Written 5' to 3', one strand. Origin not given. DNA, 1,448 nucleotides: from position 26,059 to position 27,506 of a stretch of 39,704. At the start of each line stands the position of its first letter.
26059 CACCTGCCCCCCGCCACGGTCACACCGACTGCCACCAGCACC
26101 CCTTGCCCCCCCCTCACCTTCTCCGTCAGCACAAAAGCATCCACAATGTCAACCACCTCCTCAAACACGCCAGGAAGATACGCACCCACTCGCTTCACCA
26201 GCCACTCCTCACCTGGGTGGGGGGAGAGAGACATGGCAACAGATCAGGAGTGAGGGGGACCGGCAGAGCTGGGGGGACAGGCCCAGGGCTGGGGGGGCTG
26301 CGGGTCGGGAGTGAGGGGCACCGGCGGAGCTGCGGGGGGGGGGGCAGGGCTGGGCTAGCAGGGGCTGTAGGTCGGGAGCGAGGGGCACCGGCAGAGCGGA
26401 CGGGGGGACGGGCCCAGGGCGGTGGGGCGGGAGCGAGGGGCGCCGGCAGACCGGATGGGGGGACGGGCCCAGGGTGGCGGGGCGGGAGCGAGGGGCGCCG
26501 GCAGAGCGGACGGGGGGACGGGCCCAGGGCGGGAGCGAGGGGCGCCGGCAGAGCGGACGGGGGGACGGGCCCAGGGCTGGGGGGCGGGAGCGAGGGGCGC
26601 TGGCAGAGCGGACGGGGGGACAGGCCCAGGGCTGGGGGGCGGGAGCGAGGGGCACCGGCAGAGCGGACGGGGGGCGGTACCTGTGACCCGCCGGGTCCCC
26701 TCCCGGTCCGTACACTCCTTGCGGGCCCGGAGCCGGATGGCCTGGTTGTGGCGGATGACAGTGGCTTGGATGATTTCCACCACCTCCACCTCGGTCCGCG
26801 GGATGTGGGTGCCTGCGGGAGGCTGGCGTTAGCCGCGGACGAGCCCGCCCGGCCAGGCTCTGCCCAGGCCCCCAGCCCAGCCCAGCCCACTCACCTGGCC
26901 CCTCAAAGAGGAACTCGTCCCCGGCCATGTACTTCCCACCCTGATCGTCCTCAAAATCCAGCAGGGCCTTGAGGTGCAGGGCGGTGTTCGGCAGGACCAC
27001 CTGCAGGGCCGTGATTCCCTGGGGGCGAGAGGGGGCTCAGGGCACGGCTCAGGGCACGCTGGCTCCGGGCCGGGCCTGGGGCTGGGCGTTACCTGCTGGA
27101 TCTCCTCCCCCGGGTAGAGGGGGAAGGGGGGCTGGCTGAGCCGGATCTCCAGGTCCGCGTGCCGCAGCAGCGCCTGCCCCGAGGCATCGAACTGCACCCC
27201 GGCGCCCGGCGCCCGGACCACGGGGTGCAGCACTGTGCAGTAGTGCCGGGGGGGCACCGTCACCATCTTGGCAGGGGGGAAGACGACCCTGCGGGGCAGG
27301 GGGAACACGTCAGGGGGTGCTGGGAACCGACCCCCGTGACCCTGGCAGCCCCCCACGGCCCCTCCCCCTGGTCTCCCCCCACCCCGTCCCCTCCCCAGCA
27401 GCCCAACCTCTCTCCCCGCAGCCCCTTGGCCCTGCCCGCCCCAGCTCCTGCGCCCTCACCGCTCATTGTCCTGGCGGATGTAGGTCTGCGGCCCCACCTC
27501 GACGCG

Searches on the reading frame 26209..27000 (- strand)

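Call 23: search_protein_families(library=pfam, proteins=[window:26209-27000:-], max_evalue=0.01)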
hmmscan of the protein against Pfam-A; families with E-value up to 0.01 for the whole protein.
window:26209-27000:- (263 aa): 1 family
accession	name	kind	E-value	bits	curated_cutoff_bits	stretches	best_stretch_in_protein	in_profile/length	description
PF01505.23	Vault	-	6.9e-11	42.4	27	1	3-37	4-38/42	Major Vault Protein repeat domain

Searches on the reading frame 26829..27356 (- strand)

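Call 23: search_protein_families(library=pfam, proteins=[window:26829-27356:-], max_evalue=0.01)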
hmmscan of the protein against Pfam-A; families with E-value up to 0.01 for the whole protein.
window:26829-27356:- (175 aa): 1 family
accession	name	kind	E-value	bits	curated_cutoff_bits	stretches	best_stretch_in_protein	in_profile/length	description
PF17794.6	Vault_2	-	1.3e-18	67.7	23.6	1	31-87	1-57/60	Major Vault Protein repeat domain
